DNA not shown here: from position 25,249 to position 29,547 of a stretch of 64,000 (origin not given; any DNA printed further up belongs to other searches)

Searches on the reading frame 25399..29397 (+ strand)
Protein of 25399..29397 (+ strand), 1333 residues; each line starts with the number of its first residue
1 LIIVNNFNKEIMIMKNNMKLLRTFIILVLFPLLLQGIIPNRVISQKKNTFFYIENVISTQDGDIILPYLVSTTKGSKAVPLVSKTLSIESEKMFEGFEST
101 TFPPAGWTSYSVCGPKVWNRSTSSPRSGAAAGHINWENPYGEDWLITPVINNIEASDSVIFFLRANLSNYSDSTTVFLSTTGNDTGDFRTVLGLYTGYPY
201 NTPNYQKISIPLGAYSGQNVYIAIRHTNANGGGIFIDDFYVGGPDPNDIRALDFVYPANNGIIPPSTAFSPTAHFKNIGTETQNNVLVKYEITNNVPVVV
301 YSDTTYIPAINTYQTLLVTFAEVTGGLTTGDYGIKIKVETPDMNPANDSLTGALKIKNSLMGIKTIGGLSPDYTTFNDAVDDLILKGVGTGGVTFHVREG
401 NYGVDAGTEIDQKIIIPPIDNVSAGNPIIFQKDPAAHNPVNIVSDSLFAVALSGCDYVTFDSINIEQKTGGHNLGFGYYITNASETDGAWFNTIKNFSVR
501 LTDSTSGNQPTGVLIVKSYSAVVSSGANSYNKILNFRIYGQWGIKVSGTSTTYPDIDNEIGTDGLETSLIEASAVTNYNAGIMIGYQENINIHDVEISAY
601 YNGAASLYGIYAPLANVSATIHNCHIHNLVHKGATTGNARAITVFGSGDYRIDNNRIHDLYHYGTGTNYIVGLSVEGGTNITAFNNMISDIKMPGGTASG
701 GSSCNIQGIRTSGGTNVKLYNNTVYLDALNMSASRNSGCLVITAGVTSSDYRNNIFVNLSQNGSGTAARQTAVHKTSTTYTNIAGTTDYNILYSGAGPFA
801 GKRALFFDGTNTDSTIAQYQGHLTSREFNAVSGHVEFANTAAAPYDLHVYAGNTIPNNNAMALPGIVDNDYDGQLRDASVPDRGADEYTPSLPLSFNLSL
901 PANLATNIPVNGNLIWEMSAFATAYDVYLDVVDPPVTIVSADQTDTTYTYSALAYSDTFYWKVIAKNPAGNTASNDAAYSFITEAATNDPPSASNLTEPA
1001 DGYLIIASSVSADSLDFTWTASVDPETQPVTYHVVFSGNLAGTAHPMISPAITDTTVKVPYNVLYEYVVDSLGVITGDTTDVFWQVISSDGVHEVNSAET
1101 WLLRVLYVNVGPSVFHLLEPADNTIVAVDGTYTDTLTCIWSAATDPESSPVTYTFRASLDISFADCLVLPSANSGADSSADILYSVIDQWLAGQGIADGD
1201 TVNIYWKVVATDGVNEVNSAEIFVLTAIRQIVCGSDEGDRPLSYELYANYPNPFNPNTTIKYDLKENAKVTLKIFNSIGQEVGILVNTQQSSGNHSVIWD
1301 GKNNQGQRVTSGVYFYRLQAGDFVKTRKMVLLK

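Call 64: search_protein_families(library=pfam, proteins=[window:25399-29397:+], max_evalue=0.01)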
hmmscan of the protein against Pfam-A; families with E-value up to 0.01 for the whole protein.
window:25399-29397:+ (1333 aa): 5 families
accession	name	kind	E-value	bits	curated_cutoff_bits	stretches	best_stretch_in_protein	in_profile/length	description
PF14292.12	SusE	-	5.8e-13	49.4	25.2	2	986-1086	6-105/106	SusE outer membrane protein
PF13860.13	FlgD_ig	-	4.2e-11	43.1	27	1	1258-1320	12-75/79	FlgD Ig-like domain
PF18962.6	Por_Secre_tail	-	2.6e-07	31.3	27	1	1250-1330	2-74/75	Secretion system C-terminal sorting domain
PF13585.12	CHU_C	-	1.7e-06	28.5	27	1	1264-1320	23-72/86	CHU_C Type IX secretion signal domain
PF07675.18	Cleaved_Adhesin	-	0.0052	17.2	21.4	1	140-192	60-113/174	Cleaved Adhesin Domain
